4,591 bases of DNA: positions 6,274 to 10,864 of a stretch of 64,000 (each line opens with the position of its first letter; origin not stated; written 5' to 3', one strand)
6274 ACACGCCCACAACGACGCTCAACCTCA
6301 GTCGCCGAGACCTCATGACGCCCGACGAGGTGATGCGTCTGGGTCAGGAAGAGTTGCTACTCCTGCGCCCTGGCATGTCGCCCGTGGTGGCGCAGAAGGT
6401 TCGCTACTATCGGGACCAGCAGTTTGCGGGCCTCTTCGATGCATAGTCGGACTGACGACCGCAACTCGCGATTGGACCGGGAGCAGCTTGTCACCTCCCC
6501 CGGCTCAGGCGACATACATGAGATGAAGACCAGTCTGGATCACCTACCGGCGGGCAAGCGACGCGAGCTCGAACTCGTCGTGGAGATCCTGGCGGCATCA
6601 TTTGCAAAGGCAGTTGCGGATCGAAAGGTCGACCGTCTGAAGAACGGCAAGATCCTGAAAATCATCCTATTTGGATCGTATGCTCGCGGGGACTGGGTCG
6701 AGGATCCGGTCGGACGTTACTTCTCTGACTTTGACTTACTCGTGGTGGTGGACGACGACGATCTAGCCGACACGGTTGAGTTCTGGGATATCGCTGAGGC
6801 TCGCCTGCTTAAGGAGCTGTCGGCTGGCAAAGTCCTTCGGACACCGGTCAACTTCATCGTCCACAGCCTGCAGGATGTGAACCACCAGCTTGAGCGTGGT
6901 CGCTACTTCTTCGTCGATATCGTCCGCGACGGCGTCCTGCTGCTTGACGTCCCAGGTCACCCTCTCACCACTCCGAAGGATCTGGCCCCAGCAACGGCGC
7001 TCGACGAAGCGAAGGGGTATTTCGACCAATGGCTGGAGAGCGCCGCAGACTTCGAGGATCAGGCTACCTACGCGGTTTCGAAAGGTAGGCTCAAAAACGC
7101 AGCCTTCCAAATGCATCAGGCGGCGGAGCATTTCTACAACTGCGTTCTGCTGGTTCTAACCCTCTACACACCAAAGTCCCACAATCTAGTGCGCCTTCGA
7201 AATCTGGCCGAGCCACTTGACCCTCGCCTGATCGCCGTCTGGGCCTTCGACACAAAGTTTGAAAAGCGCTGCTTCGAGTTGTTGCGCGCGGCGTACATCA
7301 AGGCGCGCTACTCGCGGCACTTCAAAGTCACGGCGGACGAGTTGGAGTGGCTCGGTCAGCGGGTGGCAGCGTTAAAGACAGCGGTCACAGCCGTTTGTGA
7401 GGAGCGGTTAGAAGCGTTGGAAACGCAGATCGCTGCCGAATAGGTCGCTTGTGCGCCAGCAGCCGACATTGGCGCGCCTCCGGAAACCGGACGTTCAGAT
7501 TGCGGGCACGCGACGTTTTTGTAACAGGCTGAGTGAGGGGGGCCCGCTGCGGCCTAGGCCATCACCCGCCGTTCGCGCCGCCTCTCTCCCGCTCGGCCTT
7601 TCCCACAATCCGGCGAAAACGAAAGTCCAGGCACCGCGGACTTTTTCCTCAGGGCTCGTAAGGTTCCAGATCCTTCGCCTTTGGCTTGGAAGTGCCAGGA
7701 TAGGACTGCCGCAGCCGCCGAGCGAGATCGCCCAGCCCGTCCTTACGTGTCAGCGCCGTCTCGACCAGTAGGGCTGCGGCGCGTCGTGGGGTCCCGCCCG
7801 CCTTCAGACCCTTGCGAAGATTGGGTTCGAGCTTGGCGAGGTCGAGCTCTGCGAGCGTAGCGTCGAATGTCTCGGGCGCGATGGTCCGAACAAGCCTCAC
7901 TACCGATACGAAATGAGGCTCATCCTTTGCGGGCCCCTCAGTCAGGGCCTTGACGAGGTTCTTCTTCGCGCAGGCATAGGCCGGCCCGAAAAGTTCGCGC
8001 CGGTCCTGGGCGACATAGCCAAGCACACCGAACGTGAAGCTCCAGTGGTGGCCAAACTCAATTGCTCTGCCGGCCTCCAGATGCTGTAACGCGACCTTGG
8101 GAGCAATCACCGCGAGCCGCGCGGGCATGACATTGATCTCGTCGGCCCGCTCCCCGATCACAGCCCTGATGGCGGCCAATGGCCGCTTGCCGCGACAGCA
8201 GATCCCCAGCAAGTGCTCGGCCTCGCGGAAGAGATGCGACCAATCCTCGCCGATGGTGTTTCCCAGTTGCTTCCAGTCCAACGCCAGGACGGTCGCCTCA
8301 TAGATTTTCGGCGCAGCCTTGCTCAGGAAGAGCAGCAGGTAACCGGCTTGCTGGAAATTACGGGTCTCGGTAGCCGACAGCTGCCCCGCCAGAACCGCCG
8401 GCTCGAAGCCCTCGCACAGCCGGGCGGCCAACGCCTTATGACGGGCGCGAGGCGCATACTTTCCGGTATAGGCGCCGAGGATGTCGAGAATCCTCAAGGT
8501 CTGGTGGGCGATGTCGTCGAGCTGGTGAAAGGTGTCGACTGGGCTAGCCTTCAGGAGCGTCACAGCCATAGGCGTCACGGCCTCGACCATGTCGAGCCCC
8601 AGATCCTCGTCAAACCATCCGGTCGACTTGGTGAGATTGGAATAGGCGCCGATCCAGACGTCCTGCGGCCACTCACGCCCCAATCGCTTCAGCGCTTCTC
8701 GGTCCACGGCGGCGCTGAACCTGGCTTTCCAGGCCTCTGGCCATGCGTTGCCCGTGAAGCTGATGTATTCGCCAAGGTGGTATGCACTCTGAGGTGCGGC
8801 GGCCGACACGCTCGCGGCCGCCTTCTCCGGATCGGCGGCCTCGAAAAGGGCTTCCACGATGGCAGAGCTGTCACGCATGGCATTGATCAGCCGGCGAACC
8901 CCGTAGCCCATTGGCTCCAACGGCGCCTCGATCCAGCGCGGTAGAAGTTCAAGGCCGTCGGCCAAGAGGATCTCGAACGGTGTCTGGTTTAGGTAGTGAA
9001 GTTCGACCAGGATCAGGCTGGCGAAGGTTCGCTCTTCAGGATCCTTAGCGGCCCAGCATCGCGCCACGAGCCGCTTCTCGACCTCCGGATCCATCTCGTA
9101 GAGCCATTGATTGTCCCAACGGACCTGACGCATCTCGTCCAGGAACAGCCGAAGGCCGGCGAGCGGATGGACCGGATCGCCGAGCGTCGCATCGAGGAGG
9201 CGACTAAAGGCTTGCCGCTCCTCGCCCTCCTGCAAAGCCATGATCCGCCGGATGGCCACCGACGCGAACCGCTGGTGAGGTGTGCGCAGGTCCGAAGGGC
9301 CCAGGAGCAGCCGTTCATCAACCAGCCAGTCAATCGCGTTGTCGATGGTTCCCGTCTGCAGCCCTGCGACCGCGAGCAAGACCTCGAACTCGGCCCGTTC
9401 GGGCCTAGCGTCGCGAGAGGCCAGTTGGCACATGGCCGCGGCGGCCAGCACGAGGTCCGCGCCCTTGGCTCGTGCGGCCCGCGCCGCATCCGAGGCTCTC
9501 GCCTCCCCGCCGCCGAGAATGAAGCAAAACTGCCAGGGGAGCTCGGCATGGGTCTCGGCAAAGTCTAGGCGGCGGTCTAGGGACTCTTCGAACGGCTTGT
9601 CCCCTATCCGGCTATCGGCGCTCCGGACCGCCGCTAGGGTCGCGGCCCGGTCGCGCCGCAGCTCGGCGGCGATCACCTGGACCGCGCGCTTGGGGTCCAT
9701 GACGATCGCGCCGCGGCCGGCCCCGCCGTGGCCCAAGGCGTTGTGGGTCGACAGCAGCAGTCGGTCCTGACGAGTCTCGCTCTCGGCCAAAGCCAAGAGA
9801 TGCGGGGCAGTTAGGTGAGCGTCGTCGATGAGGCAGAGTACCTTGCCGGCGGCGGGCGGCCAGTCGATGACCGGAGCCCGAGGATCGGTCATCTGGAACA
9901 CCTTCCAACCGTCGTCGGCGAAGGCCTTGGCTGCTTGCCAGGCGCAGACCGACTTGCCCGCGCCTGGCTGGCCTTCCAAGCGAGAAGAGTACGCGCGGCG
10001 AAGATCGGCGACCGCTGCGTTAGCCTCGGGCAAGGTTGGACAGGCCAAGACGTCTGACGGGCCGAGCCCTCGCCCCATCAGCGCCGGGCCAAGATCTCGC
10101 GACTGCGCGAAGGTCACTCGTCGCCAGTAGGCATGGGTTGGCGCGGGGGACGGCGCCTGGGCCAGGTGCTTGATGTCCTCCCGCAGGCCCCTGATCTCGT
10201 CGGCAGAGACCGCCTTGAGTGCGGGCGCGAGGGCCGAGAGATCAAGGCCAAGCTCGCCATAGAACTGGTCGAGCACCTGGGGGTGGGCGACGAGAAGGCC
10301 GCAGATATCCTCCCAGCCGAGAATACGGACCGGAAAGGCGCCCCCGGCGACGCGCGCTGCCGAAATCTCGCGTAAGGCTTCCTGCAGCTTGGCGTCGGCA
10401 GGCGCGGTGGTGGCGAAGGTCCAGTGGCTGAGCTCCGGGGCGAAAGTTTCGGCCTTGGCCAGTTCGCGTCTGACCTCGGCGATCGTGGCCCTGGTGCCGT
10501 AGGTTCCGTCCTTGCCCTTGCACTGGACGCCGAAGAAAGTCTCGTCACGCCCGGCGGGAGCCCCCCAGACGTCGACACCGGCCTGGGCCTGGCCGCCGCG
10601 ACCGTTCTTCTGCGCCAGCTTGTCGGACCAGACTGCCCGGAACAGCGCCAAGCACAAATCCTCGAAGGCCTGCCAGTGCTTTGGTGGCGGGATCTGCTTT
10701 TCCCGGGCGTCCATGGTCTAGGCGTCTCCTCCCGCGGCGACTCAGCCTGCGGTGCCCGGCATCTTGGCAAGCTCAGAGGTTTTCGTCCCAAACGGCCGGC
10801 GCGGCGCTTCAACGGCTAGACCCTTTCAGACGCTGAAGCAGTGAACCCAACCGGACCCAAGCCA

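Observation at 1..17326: dusA-integrated, MOBQ-mobilisable defence island with at least four stacked defence/TA modules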

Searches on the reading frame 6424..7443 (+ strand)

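Call 3: search_protein_families(library=pfam, proteins=[window:6424-7443:+], max_evalue=0.01)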
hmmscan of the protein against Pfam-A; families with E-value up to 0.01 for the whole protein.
window:6424-7443:+ (339 aa): 3 families
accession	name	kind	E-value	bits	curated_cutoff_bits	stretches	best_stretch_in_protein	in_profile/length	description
PF05168.19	HEPN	-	3.4e-11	43.8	22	1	202-308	3-101/117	HEPN domain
PF01909.29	NTP_transf_2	-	4e-06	27.6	21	1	74-123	11-54/93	Nucleotidyltransferase domain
PF18765.7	Polbeta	-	1.5e-05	25.5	26.9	1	73-125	9-56/93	Polymerase beta, Nucleotidyltransferase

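Call 14: search_protein_families(library=padloc, proteins=[window:6424-7443:+], max_evalue=0.001)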
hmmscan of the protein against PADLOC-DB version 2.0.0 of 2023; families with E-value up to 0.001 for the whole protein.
window:6424-7443:+ (339 aa): 1 family
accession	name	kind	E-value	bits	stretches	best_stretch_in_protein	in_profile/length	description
PDLC04903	PDC-S09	-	1.6e-07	29.6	1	68-126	17-68/108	-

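Call 30: search_protein_families(library=ncbifam, proteins=[window:6424-7443:+], max_evalue=0.01)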
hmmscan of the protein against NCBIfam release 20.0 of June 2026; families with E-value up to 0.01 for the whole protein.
window:6424-7443:+ (339 aa): 2 families
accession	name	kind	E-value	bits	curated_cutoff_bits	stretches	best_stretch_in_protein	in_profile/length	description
NF051895.1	anti_phage_HalB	equivalog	0.00023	20.8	190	1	80-117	2-33/211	anti-phage Hailong system nucleotidyltransferase HalB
NF047752.1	MntA_antitoxin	equivalog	0.0052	16.7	60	0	76-126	6-48/106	type VII toxin-antitoxin system MntA family adenylyltransferase antitoxin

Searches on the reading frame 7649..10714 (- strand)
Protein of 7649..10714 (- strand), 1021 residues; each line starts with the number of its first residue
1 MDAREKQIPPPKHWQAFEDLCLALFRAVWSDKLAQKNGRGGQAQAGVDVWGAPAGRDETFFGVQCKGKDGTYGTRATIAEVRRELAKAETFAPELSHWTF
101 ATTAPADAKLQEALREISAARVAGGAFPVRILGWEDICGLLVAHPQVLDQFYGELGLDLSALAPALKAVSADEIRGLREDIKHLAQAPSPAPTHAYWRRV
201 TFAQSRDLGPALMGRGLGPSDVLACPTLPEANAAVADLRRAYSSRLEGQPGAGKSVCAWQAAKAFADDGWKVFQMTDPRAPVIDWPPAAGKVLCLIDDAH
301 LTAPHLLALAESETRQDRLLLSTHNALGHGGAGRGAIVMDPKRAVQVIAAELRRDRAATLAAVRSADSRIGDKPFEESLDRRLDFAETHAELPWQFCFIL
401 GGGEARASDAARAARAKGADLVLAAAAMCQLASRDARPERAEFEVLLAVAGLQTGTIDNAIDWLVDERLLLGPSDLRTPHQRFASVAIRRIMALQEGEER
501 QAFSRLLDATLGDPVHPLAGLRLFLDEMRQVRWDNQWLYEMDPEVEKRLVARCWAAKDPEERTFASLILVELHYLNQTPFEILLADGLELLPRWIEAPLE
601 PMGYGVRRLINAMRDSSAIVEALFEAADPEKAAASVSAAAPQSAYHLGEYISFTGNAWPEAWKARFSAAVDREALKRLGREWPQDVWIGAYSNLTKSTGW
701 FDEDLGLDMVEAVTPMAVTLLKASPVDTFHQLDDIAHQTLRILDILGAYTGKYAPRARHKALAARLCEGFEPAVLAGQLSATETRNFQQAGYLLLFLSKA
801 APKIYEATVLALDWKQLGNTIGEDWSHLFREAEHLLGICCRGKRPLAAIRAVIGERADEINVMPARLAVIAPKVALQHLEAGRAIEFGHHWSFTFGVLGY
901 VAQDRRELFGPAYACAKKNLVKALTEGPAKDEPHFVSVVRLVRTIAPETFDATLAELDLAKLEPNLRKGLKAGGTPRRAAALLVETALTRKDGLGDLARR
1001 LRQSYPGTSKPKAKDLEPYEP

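Call 3: search_protein_families(library=pfam, proteins=[window:7649-10714:-], max_evalue=0.01)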
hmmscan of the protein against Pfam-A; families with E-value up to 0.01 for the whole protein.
window:7649-10714:- (1021 aa): 3 families
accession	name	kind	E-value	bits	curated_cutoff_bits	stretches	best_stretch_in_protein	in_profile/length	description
PF25199.1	nSTAND_NTPase5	-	3.3e-05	24.2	34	1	244-318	44-124/145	Novel STAND NTPase 5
PF20720.3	nSTAND3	-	0.0017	18.5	27.2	1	246-298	22-73/155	Novel STAND NTPase 3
PF13481.12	AAA_25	-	0.0018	18.4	27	1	228-323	19-108/195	AAA domain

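Call 14: search_protein_families(library=padloc, proteins=[window:7649-10714:-], max_evalue=0.001)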
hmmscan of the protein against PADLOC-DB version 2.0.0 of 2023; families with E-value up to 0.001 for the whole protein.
window:7649-10714:- (1021 aa): 0 families

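Call 30: search_protein_families(library=ncbifam, proteins=[window:7649-10714:-], max_evalue=0.01)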
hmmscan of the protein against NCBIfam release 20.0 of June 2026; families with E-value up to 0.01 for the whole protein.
window:7649-10714:- (1021 aa): 0 families
